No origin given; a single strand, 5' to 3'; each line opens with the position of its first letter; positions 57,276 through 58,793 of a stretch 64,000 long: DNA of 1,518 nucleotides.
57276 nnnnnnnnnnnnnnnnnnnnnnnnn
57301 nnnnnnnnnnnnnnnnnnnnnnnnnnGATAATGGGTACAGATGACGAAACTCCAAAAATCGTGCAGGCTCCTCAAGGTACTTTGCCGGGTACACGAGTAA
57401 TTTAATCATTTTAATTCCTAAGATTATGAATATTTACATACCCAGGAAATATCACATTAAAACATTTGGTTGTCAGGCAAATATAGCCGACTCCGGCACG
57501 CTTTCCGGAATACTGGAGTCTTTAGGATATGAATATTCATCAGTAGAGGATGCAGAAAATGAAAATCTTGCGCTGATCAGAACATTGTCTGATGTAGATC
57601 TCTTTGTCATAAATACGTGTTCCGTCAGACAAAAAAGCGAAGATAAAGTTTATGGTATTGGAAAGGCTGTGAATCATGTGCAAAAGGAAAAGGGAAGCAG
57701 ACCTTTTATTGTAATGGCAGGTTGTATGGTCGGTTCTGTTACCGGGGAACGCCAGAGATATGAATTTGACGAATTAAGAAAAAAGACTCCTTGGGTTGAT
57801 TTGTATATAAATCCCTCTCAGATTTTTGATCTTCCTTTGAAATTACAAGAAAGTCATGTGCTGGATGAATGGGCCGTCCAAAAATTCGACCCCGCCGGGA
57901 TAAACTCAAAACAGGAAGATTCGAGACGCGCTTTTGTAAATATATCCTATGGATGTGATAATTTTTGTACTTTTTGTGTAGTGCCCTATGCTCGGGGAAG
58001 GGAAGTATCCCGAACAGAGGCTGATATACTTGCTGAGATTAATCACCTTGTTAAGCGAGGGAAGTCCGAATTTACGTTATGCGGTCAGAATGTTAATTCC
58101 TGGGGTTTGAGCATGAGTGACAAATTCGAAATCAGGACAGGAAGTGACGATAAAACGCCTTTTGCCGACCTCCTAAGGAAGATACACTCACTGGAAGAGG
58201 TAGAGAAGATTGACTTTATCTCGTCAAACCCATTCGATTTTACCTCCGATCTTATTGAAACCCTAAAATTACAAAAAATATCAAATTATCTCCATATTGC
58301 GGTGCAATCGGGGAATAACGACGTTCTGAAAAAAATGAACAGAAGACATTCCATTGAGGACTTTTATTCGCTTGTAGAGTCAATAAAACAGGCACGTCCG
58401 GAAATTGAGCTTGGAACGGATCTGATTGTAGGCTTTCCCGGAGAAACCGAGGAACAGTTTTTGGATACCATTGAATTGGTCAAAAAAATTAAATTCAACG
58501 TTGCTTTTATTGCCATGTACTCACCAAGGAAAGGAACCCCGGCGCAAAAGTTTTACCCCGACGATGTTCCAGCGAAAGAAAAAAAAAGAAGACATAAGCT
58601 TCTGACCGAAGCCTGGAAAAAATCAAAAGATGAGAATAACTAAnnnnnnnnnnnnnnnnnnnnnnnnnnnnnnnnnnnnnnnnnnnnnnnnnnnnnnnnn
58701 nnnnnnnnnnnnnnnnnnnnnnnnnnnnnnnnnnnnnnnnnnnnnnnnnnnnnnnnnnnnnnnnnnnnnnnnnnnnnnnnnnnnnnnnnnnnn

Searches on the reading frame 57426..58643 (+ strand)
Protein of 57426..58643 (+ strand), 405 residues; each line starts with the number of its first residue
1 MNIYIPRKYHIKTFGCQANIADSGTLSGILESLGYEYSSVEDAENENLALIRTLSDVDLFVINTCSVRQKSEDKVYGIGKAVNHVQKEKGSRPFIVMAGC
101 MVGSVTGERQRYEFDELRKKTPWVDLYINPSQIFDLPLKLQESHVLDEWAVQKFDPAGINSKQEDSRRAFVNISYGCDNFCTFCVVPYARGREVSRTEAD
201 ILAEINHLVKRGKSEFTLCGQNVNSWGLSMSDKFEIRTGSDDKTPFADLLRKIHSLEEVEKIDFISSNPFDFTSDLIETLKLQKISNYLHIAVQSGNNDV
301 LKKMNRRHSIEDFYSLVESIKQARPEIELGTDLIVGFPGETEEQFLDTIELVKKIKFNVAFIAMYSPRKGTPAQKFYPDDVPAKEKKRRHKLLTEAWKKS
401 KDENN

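Call 64: search_protein_families(library=pfam, proteins=[window:57426-58643:+], max_evalue=0.00001)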
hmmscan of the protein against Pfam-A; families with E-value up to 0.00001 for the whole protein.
window:57426-58643:+ (405 aa): 2 families
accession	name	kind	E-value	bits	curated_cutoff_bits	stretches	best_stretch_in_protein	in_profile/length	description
PF04055.27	Radical_SAM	-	8.1e-27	94.8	29.5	1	171-352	1-166/166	Radical SAM superfamily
PF00919.26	UPF0004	-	4.6e-16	59.1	27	1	8-125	1-94/98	Uncharacterized protein family UPF0004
